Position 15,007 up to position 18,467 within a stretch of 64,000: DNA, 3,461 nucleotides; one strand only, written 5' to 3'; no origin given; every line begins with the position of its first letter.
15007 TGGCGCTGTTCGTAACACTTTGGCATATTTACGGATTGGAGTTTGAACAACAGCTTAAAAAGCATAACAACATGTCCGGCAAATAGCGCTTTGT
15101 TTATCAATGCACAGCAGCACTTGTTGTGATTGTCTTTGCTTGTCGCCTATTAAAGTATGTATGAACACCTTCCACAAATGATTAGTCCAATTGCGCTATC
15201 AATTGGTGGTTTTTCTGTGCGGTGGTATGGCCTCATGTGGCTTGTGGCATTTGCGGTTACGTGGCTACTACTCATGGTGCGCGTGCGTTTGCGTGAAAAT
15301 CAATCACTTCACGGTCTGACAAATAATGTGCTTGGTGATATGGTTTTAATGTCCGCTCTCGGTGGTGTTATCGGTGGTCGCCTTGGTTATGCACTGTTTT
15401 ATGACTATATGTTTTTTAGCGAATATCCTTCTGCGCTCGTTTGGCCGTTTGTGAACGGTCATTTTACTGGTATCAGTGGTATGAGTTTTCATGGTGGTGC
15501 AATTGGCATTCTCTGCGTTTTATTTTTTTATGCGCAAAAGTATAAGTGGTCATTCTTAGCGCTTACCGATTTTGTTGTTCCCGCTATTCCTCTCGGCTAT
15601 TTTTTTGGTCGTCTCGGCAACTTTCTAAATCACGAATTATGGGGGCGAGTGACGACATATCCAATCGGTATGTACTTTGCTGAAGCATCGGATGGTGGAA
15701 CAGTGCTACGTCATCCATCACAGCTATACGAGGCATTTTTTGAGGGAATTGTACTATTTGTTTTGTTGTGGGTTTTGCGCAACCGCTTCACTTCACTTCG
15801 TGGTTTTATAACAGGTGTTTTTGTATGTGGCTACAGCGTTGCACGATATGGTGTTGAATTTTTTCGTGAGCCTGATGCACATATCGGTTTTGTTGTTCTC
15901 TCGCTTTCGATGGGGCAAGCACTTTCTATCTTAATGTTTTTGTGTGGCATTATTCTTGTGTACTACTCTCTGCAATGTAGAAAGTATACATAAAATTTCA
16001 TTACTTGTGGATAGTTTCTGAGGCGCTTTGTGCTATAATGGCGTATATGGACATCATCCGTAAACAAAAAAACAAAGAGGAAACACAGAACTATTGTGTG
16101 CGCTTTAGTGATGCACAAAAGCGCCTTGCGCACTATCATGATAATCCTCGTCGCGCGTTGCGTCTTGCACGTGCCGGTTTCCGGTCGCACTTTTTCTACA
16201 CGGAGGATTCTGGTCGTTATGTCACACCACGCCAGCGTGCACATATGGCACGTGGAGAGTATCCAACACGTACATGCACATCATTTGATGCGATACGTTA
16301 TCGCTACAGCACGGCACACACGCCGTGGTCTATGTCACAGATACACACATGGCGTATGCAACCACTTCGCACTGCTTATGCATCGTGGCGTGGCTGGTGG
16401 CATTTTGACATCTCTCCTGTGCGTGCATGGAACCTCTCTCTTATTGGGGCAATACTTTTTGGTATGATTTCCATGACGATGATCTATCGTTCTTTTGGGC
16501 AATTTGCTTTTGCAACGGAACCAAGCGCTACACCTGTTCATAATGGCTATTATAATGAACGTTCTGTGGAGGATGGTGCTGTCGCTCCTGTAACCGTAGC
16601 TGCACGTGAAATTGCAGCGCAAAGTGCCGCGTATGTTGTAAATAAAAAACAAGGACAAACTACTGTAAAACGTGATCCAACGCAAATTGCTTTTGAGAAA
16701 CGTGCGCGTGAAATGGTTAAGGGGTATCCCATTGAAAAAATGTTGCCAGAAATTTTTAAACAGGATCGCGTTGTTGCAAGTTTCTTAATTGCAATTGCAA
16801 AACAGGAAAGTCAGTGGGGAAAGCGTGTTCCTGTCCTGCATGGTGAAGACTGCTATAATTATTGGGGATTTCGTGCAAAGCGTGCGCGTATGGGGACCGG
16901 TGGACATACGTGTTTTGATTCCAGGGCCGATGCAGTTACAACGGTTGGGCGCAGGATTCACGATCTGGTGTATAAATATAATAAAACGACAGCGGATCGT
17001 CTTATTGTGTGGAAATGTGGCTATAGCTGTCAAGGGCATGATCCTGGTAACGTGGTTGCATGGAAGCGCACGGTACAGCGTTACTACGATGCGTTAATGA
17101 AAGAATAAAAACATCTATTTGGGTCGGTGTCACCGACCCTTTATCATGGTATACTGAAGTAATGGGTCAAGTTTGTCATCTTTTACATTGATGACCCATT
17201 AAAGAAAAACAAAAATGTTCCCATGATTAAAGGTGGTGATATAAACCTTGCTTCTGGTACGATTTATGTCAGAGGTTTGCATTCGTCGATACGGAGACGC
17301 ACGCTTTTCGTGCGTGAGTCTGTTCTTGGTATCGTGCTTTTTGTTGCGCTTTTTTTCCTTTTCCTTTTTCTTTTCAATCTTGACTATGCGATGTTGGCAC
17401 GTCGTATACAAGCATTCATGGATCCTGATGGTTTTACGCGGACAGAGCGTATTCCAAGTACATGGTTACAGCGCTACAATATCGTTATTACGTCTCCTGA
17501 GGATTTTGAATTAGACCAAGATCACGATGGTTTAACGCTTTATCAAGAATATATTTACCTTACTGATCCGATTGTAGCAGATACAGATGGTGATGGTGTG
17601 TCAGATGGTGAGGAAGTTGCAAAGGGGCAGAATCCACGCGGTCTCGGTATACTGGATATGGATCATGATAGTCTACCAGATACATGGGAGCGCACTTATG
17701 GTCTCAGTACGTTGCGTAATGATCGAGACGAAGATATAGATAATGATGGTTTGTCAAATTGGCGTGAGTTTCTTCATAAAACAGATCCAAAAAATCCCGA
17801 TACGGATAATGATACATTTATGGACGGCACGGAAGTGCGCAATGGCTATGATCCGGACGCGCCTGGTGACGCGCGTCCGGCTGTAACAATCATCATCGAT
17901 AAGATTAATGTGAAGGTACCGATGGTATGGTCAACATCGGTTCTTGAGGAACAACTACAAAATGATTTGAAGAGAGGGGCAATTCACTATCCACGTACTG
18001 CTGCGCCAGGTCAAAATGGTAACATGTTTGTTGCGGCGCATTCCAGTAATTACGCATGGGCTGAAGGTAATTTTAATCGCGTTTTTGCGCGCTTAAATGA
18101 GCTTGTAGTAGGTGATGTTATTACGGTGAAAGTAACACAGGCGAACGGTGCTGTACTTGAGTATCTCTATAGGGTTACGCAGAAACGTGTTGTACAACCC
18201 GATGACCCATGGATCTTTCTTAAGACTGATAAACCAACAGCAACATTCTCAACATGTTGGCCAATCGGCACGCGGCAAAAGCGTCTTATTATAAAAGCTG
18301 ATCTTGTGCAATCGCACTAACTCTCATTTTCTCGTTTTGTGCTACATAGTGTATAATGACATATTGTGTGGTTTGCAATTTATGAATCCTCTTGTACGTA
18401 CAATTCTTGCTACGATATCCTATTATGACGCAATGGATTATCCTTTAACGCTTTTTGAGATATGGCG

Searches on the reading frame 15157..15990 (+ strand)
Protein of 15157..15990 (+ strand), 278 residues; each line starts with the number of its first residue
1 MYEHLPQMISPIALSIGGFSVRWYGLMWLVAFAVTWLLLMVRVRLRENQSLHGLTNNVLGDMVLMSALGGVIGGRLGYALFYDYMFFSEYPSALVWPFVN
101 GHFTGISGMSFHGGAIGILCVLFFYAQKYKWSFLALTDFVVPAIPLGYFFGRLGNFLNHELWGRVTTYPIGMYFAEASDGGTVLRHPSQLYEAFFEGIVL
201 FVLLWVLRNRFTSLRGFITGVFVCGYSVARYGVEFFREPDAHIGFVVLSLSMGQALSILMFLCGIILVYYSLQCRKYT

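Call 115: search_protein_families(library=pfam, proteins=[window:15157-15990:+], max_evalue=0.001)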
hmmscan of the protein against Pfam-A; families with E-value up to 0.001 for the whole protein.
window:15157-15990:+ (278 aa): 1 family
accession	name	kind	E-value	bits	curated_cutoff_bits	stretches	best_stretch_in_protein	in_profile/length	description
PF01790.23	LGT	-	9.7e-66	221.9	24.9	1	11-270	1-240/240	Prolipoprotein diacylglyceryl transferase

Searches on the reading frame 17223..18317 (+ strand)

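Call 10: search_protein_families(library=pfam, proteins=[window:17223-18317:+], max_evalue=0.01)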
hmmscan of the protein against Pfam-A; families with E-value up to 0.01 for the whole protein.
window:17223-18317:+ (365 aa): 2 families
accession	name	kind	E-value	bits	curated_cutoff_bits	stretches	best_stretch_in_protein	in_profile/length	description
PF04203.18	Sortase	-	4.8e-22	78.5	26.6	1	225-362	3-125/125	Sortase domain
PF18884.5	TSP3_bac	-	3.1e-12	46.5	25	2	120-135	1-16/22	Bacterial TSP3 repeat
